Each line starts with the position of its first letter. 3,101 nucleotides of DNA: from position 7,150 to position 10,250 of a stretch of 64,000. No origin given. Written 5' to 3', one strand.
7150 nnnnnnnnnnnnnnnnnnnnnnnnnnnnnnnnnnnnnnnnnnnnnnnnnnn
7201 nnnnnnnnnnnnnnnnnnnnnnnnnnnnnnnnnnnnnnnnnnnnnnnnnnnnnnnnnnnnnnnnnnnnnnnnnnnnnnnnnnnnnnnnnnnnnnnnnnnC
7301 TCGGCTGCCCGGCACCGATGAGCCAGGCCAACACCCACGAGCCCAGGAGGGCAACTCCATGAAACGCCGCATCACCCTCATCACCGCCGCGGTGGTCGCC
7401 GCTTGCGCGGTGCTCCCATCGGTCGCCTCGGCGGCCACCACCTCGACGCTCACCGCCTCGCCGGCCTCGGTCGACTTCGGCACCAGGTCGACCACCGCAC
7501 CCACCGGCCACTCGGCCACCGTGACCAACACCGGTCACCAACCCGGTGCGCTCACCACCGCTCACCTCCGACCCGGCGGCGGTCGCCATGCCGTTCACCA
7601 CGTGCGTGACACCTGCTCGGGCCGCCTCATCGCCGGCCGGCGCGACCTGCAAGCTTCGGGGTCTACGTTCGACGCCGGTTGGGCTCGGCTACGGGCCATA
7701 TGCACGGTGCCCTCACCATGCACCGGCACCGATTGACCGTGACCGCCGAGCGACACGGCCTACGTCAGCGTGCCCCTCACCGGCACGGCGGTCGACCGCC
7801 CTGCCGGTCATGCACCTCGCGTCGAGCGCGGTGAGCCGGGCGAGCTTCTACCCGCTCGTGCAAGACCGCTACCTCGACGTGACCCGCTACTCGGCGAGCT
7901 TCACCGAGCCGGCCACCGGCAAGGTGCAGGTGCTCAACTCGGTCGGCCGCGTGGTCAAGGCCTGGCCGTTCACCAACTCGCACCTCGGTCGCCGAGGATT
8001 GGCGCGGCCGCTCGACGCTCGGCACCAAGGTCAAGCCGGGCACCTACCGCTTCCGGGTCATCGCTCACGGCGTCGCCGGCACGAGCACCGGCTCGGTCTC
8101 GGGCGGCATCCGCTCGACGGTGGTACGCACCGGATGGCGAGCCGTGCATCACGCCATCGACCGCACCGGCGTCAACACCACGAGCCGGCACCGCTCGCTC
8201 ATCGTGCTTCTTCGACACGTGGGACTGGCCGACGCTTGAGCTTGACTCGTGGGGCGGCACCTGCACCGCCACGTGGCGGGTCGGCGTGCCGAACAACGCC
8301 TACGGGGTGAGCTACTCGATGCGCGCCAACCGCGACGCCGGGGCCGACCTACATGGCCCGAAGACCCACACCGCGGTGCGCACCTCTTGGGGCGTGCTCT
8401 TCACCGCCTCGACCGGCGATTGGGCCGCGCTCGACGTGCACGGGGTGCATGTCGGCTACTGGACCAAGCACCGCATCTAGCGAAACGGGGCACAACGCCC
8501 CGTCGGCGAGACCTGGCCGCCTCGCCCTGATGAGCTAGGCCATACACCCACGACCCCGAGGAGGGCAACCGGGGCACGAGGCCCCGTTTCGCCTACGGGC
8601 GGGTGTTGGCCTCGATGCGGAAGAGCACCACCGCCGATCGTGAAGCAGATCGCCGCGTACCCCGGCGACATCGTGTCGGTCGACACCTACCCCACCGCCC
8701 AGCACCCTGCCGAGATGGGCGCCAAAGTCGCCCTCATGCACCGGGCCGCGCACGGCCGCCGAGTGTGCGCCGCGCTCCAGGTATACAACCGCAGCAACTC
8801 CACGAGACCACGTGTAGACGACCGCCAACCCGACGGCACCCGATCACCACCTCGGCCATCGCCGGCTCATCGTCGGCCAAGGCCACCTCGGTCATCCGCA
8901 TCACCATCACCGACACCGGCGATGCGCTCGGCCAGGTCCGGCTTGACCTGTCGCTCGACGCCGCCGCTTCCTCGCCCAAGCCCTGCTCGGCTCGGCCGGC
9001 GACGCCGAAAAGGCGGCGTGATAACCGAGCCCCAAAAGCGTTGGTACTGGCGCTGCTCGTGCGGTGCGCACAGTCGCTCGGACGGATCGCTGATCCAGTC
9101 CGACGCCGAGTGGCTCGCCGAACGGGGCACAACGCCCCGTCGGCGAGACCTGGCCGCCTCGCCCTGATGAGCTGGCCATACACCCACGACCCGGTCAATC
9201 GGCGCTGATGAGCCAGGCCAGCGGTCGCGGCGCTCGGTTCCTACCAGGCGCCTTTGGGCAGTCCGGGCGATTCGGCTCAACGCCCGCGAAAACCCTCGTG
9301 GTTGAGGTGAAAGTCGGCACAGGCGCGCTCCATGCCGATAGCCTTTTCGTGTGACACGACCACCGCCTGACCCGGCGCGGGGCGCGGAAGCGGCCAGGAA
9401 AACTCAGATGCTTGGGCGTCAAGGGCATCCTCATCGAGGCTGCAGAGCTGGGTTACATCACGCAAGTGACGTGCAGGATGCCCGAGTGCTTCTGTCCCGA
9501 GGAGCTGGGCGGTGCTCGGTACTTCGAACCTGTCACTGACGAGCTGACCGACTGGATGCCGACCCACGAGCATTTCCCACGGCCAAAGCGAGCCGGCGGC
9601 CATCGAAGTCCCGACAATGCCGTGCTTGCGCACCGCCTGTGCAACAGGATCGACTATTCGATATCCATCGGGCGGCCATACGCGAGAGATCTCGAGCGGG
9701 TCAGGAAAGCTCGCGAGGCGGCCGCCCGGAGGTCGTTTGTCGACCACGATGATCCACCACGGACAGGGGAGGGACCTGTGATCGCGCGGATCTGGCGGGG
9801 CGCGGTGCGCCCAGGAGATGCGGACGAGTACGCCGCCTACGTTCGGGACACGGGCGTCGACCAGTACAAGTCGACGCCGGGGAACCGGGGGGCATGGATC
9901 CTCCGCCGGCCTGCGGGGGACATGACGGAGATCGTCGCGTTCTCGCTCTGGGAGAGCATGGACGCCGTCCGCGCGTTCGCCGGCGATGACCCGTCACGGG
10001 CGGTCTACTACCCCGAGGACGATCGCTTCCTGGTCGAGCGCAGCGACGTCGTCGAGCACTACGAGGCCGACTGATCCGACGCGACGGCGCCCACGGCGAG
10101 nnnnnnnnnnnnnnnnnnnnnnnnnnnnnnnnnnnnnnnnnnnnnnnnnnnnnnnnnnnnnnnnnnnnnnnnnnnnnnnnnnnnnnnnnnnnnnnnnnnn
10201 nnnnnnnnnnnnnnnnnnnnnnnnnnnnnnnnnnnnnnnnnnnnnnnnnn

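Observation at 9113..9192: Second hammerhead-type module 637 nt downstream, same orientation, but flawed as sequenced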

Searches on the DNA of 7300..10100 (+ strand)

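Call 3: search_rna_families(source=window, start=8000, end=9800, threshold=evalue, max_evalue=10, show_alignments=8)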
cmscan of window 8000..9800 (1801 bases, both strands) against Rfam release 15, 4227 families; matches with E-value up to 10: 6.
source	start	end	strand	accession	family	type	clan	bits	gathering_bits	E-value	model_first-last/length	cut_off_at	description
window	8478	8544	+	RF02276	Hammerhead_II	Gene; ribozyme;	CL00010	39.1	37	5.6e-06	1-66/66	no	Hammerhead ribozyme (type II)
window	9116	9180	+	RF02276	Hammerhead_II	Gene; ribozyme;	CL00010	29.9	37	0.0015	1-66/66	no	Hammerhead ribozyme (type II)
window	8833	8899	-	RF03231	mir-4523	Gene; miRNA;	-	19.3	96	9.7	1-69/69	no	mir-4523 microRNA precursor family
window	8163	8235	-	RF03209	MIR9657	Gene; miRNA;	-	18.7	53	9.2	1-85/85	no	MIR9657 microRNA precursor family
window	9051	9125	-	RF03704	MIR4380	Gene; miRNA;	-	16.5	83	7.2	1-82/82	no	MIR4380 microRNA precursor family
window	8872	8914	-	RF00323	snoR79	Gene; snRNA; snoRNA; CD-box;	-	15.9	80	9.2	1-65/65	no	Small nucleolar RNA R79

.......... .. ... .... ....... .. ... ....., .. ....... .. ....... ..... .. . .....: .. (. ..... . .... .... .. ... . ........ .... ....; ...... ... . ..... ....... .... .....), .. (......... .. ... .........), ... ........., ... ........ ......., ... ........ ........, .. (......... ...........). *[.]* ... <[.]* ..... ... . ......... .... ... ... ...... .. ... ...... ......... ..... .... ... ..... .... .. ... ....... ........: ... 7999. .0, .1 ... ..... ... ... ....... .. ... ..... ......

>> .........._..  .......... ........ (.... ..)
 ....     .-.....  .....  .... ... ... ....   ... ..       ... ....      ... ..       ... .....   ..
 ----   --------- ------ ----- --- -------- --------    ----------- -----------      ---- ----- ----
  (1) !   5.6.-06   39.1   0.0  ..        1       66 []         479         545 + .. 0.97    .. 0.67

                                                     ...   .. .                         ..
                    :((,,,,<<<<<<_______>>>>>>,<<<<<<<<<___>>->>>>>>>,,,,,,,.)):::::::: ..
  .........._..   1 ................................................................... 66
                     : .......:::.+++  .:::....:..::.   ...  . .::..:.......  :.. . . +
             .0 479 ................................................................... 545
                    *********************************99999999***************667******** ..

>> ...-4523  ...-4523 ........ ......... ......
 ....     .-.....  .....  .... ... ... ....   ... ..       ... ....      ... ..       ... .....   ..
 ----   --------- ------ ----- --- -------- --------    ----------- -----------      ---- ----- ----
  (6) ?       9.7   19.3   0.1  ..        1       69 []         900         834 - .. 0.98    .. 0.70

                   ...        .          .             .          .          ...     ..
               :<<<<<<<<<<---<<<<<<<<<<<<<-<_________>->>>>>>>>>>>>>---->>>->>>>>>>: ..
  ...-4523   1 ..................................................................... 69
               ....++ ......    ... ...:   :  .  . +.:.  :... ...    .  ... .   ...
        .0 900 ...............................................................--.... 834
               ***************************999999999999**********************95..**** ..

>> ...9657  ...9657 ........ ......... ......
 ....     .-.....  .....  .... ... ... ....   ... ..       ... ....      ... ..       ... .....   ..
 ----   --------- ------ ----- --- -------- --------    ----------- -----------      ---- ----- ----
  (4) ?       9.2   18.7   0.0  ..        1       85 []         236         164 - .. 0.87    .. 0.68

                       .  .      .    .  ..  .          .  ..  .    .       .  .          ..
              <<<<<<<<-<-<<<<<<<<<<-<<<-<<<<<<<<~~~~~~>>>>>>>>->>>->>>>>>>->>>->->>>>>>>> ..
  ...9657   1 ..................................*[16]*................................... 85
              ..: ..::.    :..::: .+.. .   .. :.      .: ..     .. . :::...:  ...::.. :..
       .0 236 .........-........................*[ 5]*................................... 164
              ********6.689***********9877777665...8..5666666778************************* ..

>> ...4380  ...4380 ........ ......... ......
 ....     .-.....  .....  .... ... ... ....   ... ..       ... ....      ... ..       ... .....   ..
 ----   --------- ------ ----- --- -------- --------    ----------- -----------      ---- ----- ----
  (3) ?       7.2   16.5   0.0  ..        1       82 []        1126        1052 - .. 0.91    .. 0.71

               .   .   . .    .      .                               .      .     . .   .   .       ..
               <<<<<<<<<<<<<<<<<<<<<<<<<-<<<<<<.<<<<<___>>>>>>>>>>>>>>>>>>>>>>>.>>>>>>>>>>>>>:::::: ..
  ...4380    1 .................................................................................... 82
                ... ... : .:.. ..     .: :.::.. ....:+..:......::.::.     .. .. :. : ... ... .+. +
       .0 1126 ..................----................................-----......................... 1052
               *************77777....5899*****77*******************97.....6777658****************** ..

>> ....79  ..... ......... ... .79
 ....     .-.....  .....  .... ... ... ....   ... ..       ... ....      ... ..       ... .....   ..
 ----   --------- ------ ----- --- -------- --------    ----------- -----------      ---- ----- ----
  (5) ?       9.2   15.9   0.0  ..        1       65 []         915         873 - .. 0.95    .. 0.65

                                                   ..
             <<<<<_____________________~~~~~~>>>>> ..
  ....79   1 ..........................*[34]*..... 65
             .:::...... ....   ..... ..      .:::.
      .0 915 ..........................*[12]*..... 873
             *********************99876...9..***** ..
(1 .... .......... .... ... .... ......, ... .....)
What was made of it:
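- On Hammerhead ribozyme, type II (RF02276): Copy 2 scores 29.9 bits (call 3).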

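Call 6: search_dna_similar(query=window:7300-10100:+, collection=phages, mode=distant, max_rows=15)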
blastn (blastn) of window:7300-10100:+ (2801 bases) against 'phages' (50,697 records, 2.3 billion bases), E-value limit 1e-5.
No match.

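Call 7: search_dna_similar(query=window:7300-10100:+, collection=plasmids, mode=distant, max_rows=15)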
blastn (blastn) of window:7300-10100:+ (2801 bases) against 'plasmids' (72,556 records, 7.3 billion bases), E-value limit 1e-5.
Records with a match: 1; places in all: 1; records where one place covers at least 80% of the query: 0.
Best place of each record, by identity: 60-80% 1.
By first word of the organism name: Sphingomonas 1.
By predicted mobility (MOB-suite, as given by PLSDB): conjugative 1.
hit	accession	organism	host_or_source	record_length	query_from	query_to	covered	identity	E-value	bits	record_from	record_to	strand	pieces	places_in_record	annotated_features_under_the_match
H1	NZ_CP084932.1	Sphingomonas morindae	mixed culture,Noni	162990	2659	2739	3%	78.3%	8e-7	64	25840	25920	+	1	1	hypothetical protein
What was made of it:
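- On Clustered prophage-type hammerheads flanking small ORFs: Against it: no integrase or phage genes were found, and there are no blastn hits to phages or plasmids (calls 6, 7).
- Tried and rejected: blastn of 7300-10100 against the phage and plasmid collections gave nothing relevant (calls 6, 7).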

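Call 40: build_rna_model(alignment_id=A2, structure=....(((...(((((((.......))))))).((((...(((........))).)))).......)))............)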
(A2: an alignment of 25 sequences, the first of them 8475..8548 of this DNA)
Model R1 built from alignment A2 (25 sequences, 80 columns); structure: as given.
model positions 72; base pairs 17; branch points 1; effective number of sequences 3.99; information 0.783 bits per position. Calibrated on 0.2 Mb of random sequence (short: E-values are rough).
structure used (alignment columns):
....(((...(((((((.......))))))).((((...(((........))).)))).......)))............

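Call 41: search_with_rna_model(model_id=R1, sources=[window, L065, L076, L077, L078], max_evalue=10, show_alignments=6)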
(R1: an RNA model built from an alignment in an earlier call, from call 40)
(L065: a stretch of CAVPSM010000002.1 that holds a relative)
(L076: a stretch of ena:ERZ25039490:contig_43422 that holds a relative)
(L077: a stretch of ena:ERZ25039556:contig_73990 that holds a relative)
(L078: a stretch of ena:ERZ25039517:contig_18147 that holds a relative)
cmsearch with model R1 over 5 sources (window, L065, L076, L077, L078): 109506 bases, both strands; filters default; matches with E-value up to 10: 15.
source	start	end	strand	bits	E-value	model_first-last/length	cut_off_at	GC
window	8476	8548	+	75.1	1.3e-19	1-72/72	no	0.67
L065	2334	2406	-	70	4.1e-18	1-72/72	no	0.71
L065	1447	1519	-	63.4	3.7e-16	1-72/72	no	0.7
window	9114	9185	+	55.7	7e-14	1-72/72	no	0.72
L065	1840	1913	-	32.3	5.5e-07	1-72/72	no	0.73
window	8526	8596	-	14.8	0.081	1-72/72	no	0.68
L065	1492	1523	+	14.2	0.12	10-52/72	no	0.69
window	8485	8503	-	14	0.14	10-27/72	no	0.74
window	9122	9140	-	14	0.14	10-27/72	no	0.74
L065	2379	2397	+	14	0.14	10-27/72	no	0.74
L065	3528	3609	-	13.9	0.15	1-72/72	no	0.63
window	7255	7336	+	13.9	0.15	1-72/72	no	0.62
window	8570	8586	+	11.7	0.64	11-26/72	no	0.88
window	6718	6760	-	11.3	0.86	1-72/72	no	0.58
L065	4024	4066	+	11.3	0.86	1-72/72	no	0.6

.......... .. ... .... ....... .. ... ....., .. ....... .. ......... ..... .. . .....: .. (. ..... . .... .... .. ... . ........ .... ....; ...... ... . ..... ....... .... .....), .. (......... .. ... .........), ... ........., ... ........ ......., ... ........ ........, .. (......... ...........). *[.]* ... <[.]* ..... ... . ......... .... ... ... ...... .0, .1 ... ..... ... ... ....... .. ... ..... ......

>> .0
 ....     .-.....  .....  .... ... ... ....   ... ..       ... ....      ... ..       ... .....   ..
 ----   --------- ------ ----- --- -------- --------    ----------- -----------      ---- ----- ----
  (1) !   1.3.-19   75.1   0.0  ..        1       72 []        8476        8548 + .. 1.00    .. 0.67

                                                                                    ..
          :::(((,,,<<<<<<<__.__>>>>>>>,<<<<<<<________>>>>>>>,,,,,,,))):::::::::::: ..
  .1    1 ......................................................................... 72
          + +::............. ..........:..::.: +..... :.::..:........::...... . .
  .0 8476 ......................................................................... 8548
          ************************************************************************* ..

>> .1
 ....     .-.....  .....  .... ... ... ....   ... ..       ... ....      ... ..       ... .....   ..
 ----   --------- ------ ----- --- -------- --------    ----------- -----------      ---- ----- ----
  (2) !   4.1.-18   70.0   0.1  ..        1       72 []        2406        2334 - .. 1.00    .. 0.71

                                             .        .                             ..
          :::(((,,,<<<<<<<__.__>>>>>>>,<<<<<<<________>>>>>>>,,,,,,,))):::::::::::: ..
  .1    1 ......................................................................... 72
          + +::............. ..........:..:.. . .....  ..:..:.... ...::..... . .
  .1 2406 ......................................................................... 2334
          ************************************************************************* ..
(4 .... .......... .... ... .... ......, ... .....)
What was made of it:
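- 8476..8548 (+): Hammerhead copy 1, type II, predicted active, with cleavage after C8504. Stem II is UAGC 8478-81 / GCUA 8534-37. Core is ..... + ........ Stem III is 8485-8503. Stem I is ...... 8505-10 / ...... 8521-26. The pseudoknot pairs UGGCC 8513-17 with GGCCA 8538-42. R1 gives 75.1 bits, but this copy is in the seed (call 41).
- The L065 interval also has a different interior and a third hammerhead (call 41), so the copies pre-date any such insertion.
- Tried and rejected: It scores only 14.8 bits and lacks CUGAUGA, so I rejected it (call 41).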
